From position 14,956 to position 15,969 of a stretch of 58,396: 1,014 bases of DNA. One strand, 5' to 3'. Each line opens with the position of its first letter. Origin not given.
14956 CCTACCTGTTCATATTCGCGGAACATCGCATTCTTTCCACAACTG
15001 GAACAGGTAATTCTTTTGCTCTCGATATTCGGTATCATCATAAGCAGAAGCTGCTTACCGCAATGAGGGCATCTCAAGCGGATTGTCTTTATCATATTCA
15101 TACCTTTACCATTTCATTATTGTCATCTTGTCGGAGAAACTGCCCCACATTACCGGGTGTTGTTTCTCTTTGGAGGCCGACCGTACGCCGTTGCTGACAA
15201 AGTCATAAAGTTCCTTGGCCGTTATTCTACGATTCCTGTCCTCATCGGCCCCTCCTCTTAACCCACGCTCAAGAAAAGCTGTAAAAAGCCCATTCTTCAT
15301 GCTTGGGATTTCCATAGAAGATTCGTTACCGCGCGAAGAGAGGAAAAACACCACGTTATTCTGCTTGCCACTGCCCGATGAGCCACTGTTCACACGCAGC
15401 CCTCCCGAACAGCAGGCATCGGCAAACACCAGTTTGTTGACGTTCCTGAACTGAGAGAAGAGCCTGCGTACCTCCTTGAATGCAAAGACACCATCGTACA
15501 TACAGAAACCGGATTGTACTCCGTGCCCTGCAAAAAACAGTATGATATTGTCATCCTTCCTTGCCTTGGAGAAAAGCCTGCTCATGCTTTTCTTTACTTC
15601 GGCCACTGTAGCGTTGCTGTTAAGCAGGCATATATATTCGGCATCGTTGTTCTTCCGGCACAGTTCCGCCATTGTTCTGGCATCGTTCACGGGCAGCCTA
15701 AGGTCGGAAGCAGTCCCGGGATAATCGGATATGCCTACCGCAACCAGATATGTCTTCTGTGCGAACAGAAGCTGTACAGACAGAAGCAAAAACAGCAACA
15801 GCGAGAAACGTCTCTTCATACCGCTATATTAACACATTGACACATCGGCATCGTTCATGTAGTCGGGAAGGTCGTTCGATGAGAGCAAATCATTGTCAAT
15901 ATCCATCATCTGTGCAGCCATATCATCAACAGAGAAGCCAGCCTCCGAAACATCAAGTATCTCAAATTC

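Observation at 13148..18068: Kinase-less six-gene cassette of FHA, PP2C, exported caspase, acidic EF-hand protein and LytTR: candidate undescribed envelope-spanning signalling or conflict system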

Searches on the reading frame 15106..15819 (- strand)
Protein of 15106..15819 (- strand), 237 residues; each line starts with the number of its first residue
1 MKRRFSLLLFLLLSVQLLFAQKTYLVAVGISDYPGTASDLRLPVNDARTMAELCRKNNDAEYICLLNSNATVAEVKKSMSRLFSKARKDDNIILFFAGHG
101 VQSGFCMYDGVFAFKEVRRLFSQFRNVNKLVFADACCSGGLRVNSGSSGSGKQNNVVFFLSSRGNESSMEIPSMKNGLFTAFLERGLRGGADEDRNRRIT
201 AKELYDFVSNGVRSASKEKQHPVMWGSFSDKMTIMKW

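Call 3: search_protein_families(library=pfam, proteins=[window:15106-15819:-], max_evalue=0.1)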
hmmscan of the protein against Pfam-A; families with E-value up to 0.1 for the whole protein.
window:15106-15819:- (237 aa): 3 families
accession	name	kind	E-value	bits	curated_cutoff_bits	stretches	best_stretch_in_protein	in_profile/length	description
PF00656.27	Peptidase_C14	-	3.2e-19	70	21.4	1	26-228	5-228/233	Caspase domain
PF01650.23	Peptidase_C13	-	0.00053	20.1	22.8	1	83-219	102-236/258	Peptidase C13 family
PF12770.12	CHAT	-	0.06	13.2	24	1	42-140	105-202/289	CHAT domain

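Call 4: search_protein_families(library=ncbifam, proteins=[window:15106-15819:-], max_evalue=0.1)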
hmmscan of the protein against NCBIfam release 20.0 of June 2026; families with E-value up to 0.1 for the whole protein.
window:15106-15819:- (237 aa): 1 family
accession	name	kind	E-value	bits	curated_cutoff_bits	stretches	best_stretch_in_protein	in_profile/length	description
NF047832.1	caspase_w_EACC1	subfamily_domain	2.5e-16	59.8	140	1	26-213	4-209/211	caspase, EACC1-associated type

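Call 5: search_protein_families(library=padloc, proteins=[window:15106-15819:-], max_evalue=0.1)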
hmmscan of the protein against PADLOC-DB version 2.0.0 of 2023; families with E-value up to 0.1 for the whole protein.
window:15106-15819:- (237 aa): 1 family
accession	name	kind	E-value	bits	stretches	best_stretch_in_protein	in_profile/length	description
PDLC02987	caspase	-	1.1e-10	39.4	1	23-180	3-130/453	-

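Call 9: find_homologous_proteins(query=window:15106-15819:-, max_evalue=0.00001)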
Query window:15106-15819:- (237 aa): 1116 proteins with E <= 0.00001 among 1902 candidates; the best 120 are listed.
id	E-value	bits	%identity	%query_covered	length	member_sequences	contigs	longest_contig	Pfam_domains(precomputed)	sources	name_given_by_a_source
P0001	1.3e-152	524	100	100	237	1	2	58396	PF00656.28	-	-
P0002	3.8e-85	303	57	100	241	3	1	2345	PF00656.28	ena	-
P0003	4.9e-85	303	57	100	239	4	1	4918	PF00656.28,PF01650.24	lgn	-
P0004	7.0e-85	302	56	100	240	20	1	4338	PF00656.28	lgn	-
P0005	9.2e-85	302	57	100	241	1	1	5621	PF00656.28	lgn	-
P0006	9.4e-85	302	56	100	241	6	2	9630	PF00656.28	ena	-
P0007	4.3e-82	293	57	96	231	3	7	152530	PF00656.28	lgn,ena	-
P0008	5.2e-82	293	56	100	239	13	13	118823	PF00656.28,PF01650.24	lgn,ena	-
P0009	3.1e-81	291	57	99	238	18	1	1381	PF00656.28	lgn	-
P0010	3.2e-80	287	57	92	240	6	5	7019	PF00656.28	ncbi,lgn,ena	-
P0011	4.2e-80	287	58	93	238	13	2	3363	PF00656.28,PF01650.24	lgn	-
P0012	2.5e-79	284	59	93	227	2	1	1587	PF00656.28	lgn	-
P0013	2.5e-79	284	58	97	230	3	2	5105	PF00656.28,PF01650.24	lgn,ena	-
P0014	5.3e-79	283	54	99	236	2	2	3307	PF00656.28,PF01650.24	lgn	-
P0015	8.4e-79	283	58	99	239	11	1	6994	PF00656.28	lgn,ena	-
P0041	1.5e-70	256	52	98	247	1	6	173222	PF00656.28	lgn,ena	-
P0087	2.4e-69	252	49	97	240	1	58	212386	PF00656.28,PF01650.24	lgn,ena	-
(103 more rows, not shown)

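Call 11: find_encoding_contigs(protein=P0087, flank=10000, max_places=3)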
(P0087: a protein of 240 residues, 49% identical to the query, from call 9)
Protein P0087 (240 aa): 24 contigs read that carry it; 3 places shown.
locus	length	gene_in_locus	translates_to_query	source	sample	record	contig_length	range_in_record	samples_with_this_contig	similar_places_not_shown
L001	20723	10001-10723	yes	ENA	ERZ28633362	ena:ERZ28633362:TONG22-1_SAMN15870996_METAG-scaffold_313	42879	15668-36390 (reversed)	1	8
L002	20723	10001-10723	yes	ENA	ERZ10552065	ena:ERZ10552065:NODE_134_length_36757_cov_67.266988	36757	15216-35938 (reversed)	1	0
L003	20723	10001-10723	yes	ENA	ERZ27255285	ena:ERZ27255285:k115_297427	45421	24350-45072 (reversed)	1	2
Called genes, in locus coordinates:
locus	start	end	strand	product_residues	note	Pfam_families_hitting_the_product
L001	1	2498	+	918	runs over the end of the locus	PF00580:UvrD-helicase (weak), PF04851:ResIII (faint), PF13086:AAA_11, PF13245:AAA_19, PF13604:AAA_30, PF13087:AAA_12, PF13538:UvrD_C_2 (weak), PF10881:DUF2726, +2 more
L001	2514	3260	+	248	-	PF04286:DUF445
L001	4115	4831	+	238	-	PF02357:NusG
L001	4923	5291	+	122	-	-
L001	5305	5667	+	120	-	PF04397:LytTR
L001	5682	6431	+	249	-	-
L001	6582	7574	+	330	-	-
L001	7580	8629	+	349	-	PF13306:LRR_5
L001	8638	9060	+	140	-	-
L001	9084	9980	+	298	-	-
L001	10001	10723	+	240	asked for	PF00656:Peptidase_C14, PF01650:Peptidase_C13 (weak)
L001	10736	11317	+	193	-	PF00498:FHA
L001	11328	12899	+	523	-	PF13672:PP2C_2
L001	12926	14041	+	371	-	-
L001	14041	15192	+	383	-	PF02493:MORN (faint), PF01183:Glyco_hydro_25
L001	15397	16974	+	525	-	PF07714:PK_Tyr_Ser-Thr, PF03109:ABC1, PF00069:Pkinase, PF01636:APH (faint)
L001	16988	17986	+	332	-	PF01841:Transglut_core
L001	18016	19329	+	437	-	PF00069:Pkinase, PF07714:PK_Tyr_Ser-Thr, PF01636:APH (faint), PF03109:ABC1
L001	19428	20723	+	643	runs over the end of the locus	PF00069:Pkinase, PF07714:PK_Tyr_Ser-Thr, PF01346:FKBP_N, PF00254:FKBP_C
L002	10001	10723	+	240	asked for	PF00656:Peptidase_C14, PF01650:Peptidase_C13 (weak)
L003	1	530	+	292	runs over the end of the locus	?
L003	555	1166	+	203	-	-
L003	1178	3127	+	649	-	PF08401:ArdcN, PF18818:MPTase-PolyVal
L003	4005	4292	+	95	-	-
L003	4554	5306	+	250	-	-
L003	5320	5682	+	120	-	PF04397:LytTR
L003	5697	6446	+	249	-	-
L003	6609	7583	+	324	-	-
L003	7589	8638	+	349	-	PF13306:LRR_5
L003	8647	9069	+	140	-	-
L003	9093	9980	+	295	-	-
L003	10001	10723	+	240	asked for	PF00656:Peptidase_C14, PF01650:Peptidase_C13 (weak)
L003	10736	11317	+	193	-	PF00498:FHA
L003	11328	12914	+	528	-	PF13672:PP2C_2, PF00481:PP2C (weak)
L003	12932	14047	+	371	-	-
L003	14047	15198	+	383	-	PF02493:MORN (faint), PF01183:Glyco_hydro_25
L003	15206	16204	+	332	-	PF01841:Transglut_core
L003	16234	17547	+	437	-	PF00069:Pkinase, PF07714:PK_Tyr_Ser-Thr, PF03109:ABC1 (weak)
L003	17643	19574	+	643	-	PF00069:Pkinase, PF07714:PK_Tyr_Ser-Thr, PF01346:FKBP_N, PF00254:FKBP_C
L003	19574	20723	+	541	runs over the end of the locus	PF00069:Pkinase, PF07714:PK_Tyr_Ser-Thr, PF03109:ABC1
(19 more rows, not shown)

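Call 12: find_encoding_contigs(protein=P0007, flank=10000, max_places=2)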
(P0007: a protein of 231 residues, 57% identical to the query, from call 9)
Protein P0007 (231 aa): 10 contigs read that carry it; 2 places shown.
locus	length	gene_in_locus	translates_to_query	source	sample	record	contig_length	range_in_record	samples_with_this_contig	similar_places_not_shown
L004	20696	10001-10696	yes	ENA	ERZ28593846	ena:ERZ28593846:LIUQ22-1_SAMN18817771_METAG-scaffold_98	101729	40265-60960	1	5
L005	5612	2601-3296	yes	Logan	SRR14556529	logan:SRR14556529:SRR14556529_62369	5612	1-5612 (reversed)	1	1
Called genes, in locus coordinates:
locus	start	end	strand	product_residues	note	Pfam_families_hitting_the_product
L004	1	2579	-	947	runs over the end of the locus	PF07719:TPR_2 (faint), PF09976:TPR_21 (faint), PF13174:TPR_6 (faint), PF13432:TPR_16 (faint), PF00515:TPR_1 (faint), PF13176:TPR_7 (faint), PF13181:TPR_8 (faint), PF13424:TPR_12 (faint), +2 more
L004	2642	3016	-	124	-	-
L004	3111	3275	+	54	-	-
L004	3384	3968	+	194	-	PF01346:FKBP_N, PF00254:FKBP_C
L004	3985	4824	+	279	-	PF01346:FKBP_N (faint), PF00254:FKBP_C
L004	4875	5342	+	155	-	PF13404:HTH_AsnC-type, PF13412:HTH_24, PF01037:AsnC_trans_reg, PF22482:AsnC_trans_reg_3 (weak)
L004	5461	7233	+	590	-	PF07722:Peptidase_C26, PF00117:GATase, PF01244:Peptidase_M19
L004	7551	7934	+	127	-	PF04397:LytTR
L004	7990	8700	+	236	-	PF00498:FHA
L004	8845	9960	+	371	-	-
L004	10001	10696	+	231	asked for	PF00656:Peptidase_C14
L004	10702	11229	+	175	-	PF00498:FHA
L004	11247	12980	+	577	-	PF13672:PP2C_2, PF14903:WG_beta_rep (faint)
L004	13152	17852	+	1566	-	PF16342:DUF4972 (faint), PF00754:F5_F8_type_C (weak), PF08757:CotH, PF00404:Dockerin_1 (faint)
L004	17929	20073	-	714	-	PF10459:Peptidase_S46, PF13365:Trypsin_2 (faint)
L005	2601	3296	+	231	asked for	PF00656:Peptidase_C14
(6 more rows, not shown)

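Call 13: find_encoding_contigs(protein=P0041, flank=10000, max_places=2)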
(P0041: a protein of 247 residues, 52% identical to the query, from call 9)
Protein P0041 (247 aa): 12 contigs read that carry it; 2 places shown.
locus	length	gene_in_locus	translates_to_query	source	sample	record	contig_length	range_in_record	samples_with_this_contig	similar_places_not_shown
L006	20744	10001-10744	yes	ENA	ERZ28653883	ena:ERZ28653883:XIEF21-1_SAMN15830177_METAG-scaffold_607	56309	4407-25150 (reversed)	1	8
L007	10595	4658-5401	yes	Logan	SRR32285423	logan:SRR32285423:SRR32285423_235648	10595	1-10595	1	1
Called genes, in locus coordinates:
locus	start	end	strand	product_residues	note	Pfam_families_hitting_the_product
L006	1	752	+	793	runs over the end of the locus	PF00069:Pkinase, PF07714:PK_Tyr_Ser-Thr, PF03109:ABC1, PF06293:Kdo (faint)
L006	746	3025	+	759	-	PF07714:PK_Tyr_Ser-Thr, PF03109:ABC1, PF00069:Pkinase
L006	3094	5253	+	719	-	PF00069:Pkinase, PF07714:PK_Tyr_Ser-Thr, PF03109:ABC1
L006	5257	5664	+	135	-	PF04397:LytTR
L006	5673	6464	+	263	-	-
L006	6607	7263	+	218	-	-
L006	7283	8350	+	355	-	PF13306:LRR_5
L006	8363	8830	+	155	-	-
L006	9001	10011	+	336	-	-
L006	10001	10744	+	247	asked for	PF00656:Peptidase_C14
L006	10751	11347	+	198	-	PF00498:FHA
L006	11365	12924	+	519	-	PF00481:PP2C (weak), PF13672:PP2C_2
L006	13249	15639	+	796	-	PF00512:HisKA, PF02518:HATPase_c, PF00072:Response_reg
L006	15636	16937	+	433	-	PF00072:Response_reg, PF00158:Sigma54_activat, PF14532:Sigma54_activ_2, PF07724:AAA_2, PF07728:AAA_5, PF25601:AAA_lid_14, PF02954:HTH_8 (weak)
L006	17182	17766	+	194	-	PF09357:RteC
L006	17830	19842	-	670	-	PF14293:YWFCY, PF02534:T4SS-DNA_transf, PF10412:TrwB_AAD_bind, PF12696:TraG-D_C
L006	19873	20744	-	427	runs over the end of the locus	PF03432:Relaxase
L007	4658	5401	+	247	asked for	PF00656:Peptidase_C14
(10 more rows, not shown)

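Call 21: find_related_loci(query=A1, collection=genome_contigs, flank=10000)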
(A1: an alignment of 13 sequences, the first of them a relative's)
Query A1 (237 aa) in genome_contigs; peptide patterns used: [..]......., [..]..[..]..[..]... (x = any residue, [..] = any of these).
310 stretches matched a pattern; 289 encode a relative of the query (tblastn E <= 1e-3); the best 80 are kept; 80 distinct loci.
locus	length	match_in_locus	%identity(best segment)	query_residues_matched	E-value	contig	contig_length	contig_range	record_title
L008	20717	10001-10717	56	1-237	2e-90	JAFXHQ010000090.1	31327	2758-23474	MAG: Bacteroidaceae bacterium isolate RGIG6423 Sheep_Rectum.Co__c2734805, whole genome shotgun sequence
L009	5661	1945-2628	56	5-234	5e-77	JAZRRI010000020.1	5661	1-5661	MAG: Bacteroidaceae bacterium isolate T1900045355_YK20190045.MAGScoT_cleanbin_000035 SGB_6786_k141_945361, whole genome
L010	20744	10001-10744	49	3-237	2e-76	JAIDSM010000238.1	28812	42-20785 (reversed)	MAG: Muribaculaceae bacterium isolate SC0363_S10_7 SC0363_S10_7_contig_238, whole genome shotgun sequence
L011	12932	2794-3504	51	6-237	1e-76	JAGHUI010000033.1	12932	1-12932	MAG: Candidatus Minthosoma equi isolate E4_MB2_18 c_000000488127, whole genome shotgun sequence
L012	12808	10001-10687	51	11-237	5e-76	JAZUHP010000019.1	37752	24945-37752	MAG: Bacteroidaceae bacterium isolate T1900045271_TH20190041.MAGScoT_cleanbin_000002 SGB_5904_k141_2020915, whole genome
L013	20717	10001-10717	49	6-237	7e-76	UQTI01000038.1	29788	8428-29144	uncultured Prevotella sp. isolate UMGS626 genome assembly, contig: NODE_719_length_29788_cov_12.124037, whole genome sho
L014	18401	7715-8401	50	15-237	7e-76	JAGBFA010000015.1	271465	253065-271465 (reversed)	MAG: Alistipes sp. isolate RGIG9059 Water_deer_Rectum-4__c3131, whole genome shotgun sequence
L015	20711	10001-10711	51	5-237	6e-76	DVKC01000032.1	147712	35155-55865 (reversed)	MAG TPA_asm: Candidatus Avimuribaculum pullicola isolate ChiHecec3B27-9160 ChiHecec3B27__C225814_L147712_SRR6323528, who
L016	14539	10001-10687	50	15-237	7e-76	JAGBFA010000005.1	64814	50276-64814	MAG: Alistipes sp. isolate RGIG9059 Water_deer_Rectum-4__c893, whole genome shotgun sequence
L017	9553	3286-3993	50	5-237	9e-76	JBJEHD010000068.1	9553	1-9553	MAG: Bacteroidaceae bacterium isolate LOHA42_bin.022 NODE_5206_length_9553_cov_12.761950, whole genome shotgun sequence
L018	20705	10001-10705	51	6-237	1e-75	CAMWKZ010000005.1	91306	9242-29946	MAG TPA_asm: uncultured Prevotellaceae bacterium isolate SRR14411335_bin.6_metawrap_v1.3_MAG genome assembly, contig: NO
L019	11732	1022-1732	49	4-237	2e-75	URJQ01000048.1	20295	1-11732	uncultured Prevotella sp. isolate UMGS1063 genome assembly, contig: NODE_429_length_20295_cov_6.293626, whole genome sho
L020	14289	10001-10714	50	8-237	2e-75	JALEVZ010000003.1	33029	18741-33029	MAG: Prevotella sp. isolate SUG386 k141_52526, whole genome shotgun sequence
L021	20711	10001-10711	49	4-237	4e-75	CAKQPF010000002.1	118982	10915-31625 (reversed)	MAG: uncultured Prevotella sp. isolate REFINED_METABAT215_TOP10_CONTIGS_1500_ASSEMBLY_K77_MERGED__Hadza_PheChl_Fiber-Had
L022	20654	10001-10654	52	22-237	2e-74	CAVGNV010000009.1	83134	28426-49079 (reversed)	Paratractidigestivibacter sp. isolate G02619-L1_cleanbin_000006 genome assembly, contig: Spades_G02619-L1_contig_98, who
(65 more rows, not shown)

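Call 37: search_protein_families(library=pfam, proteins=[L001:6582-7574:+, L001:7580-8629:+, L001:8638-9060:+, L001:9084-9980:+, L001:12926-14041:+, L001:5682-6431:+, L001:4923-5291:+, L001:14041-15192:+], max_evalue=0.01)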
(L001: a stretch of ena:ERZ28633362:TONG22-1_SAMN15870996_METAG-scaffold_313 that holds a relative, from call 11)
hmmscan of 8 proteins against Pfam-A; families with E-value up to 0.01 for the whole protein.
L001:6582-7574:+ (330 aa): 0 families

L001:7580-8629:+ (349 aa): 3 families
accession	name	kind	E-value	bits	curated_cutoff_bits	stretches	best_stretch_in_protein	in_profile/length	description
PF13306.12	LRR_5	-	1.4e-26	93.3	27.7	2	78-176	21-117/127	BspA type Leucine rich repeat region (6 copies)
PF12799.13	LRR_4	-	0.00013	22.6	27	0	171-200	13-41/44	Leucine Rich repeats (2 copies)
PF13855.12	LRR_8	-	0.001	19.2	27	0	226-271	12-58/61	Leucine rich repeat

L001:8638-9060:+ (140 aa): 0 families

L001:9084-9980:+ (298 aa): 0 families

L001:12926-14041:+ (371 aa): 0 families

L001:5682-6431:+ (249 aa): 2 families
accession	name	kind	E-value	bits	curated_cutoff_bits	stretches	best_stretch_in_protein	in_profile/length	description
PF00498.31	FHA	-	0.00041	21.1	20.7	1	36-92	16-67/67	FHA domain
PF04123.18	DUF373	-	0.0045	16.9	28.3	1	156-214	163-217/335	Domain of unknown function (DUF373)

L001:4923-5291:+ (122 aa): 2 families
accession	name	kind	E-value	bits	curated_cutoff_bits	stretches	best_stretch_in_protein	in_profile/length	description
PF23284.2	KOW2_Spt5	-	3.9e-05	23.8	28.9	1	73-101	2-29/50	Transcription elongation factor SPT5, second KOW domain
PF00467.35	KOW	-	0.0091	16.3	22.3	0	72-91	1-20/32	KOW motif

L001:14041-15192:+ (383 aa): 2 families
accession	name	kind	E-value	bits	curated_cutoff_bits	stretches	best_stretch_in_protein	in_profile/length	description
PF01183.26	Glyco_hydro_25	-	3.5e-34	119.1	27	1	162-357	1-180/180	Glycosyl hydrolases family 25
PF02493.26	MORN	-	1e-06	28.7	22.5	0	115-134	3-22/23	MORN repeat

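Call 46: search_protein_families(library=padloc, proteins=[L001:6582-7574:+, L001:7580-8629:+, L001:8638-9060:+, L001:9084-9980:+, L001:12926-14041:+, L001:5682-6431:+, L001:15397-16974:+, L001:16988-17986:+, L001:18016-19329:+, L001:14041-15192:+], max_evalue=0.01)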
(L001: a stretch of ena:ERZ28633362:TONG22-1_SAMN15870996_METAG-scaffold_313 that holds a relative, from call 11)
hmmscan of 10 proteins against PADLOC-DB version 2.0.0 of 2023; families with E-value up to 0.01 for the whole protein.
L001:6582-7574:+ (330 aa): 0 families

L001:7580-8629:+ (349 aa): 0 families

L001:8638-9060:+ (140 aa): 0 families

L001:9084-9980:+ (298 aa): 1 family
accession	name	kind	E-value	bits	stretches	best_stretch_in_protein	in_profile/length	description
PDLC04061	PD-T4-6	-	2.1e-06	25.5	1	15-174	316-468/510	-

L001:12926-14041:+ (371 aa): 1 family
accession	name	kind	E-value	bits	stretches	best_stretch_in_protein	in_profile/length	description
PDLC04060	PD-T4-6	-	1.3e-06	25.7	1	129-300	283-455/486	-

L001:5682-6431:+ (249 aa): 0 families

L001:15397-16974:+ (525 aa): 34 families (the best 25 are shown)
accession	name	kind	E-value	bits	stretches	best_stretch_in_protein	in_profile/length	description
PDLC04138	mad6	-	3.5e-57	192.7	1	12-288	51-306/659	mads_6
PDLC04060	PD-T4-6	-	2.3e-51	173.2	1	82-347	49-310/486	-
PDLC04044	PD-T4-6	-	1.5e-46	157.2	1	9-335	29-326/372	-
PDLC04042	PD-T4-6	-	6.5e-46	155.3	1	11-296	8-272/292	-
PDLC04045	PD-T4-6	-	1.1e-45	154.1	1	8-330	29-331/350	-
PDLC04047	PD-T4-6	-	2.5e-44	149.7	1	13-338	11-308/327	-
PDLC04053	PD-T4-6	-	2.6e-41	140.1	1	82-306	50-281/311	-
PDLC04054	PD-T4-6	-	4.5e-41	139.4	2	83-295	52-272/347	-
PDLC04043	PD-T4-6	-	3.1e-39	133.3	1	82-292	56-273/452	-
PDLC04057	PD-T4-6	-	3.5e-39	133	1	82-318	49-288/443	-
PDLC04062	PD-T4-6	-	1.4e-38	131.1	1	8-403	28-405/450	-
PDLC04051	PD-T4-6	-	3.4e-37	126.5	1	8-337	28-322/476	-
PDLC04048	PD-T4-6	-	2e-35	120.8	1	86-291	56-267/354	-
PDLC04039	PD-T4-6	-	3.8e-35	119.8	1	83-292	56-271/458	-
PDLC04061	PD-T4-6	-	6.6e-34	116.3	1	82-308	57-295/510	-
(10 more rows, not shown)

L001:16988-17986:+ (332 aa): 0 families

L001:18016-19329:+ (437 aa): 34 families (the best 25 are shown)
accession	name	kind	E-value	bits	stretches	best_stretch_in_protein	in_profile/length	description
PDLC04138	mad6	-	1.8e-60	203.6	1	13-278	52-302/659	mads_6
PDLC04042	PD-T4-6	-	3e-50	169.5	1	11-295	8-277/292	-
PDLC04043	PD-T4-6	-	1.1e-45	154.5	1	6-287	9-274/452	-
PDLC04054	PD-T4-6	-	1.4e-45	154.2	1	3-292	3-275/347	-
PDLC04060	PD-T4-6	-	1.9e-45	153.7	1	11-332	7-308/486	-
PDLC04053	PD-T4-6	-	4.2e-45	152.5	2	72-289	50-270/311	-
PDLC04045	PD-T4-6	-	2.1e-42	143.4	1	8-304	29-312/350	-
PDLC04051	PD-T4-6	-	8e-42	141.8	1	8-355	28-361/476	-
PDLC04044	PD-T4-6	-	2e-41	140.4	1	6-292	27-294/372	-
PDLC04047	PD-T4-6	-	2.6e-41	139.8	1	12-294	10-276/327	-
PDLC04039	PD-T4-6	-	2.1e-38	130.5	1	12-279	14-264/458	-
PDLC04062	PD-T4-6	-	2.4e-37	127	1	8-290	28-293/450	-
PDLC04048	PD-T4-6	-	4.2e-37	126.3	1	12-296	10-278/354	-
PDLC04061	PD-T4-6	-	5.1e-37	126.5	1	8-236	12-222/510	-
PDLC04057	PD-T4-6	-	4.8e-36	122.7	1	11-247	7-220/443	-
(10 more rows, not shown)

L001:14041-15192:+ (383 aa): 0 families

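Call 48: find_related_loci(query=A1, collection=viral_contigs, flank=10000)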
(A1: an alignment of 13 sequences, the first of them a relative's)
Query A1 (237 aa) in viral_contigs; peptide patterns used: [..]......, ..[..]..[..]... (x = any residue, [..] = any of these).
22 stretches matched a pattern; 1 encode a relative of the query (tblastn E <= 1e-3); 1 distinct loci.
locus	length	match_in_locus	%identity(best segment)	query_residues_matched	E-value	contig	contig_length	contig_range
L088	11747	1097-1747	47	22-237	1e-65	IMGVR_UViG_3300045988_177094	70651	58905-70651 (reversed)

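Call 49: search_solved_structures(query=window:15106-15819:-, max_evalue=0.01)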
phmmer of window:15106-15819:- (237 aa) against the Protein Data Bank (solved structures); distinct sequences matched with E-value up to 0.01: 1.
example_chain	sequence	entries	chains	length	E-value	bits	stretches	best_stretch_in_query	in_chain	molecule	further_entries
3bij_A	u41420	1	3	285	0.00032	24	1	26-141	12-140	Uncharacterized protein GSU0716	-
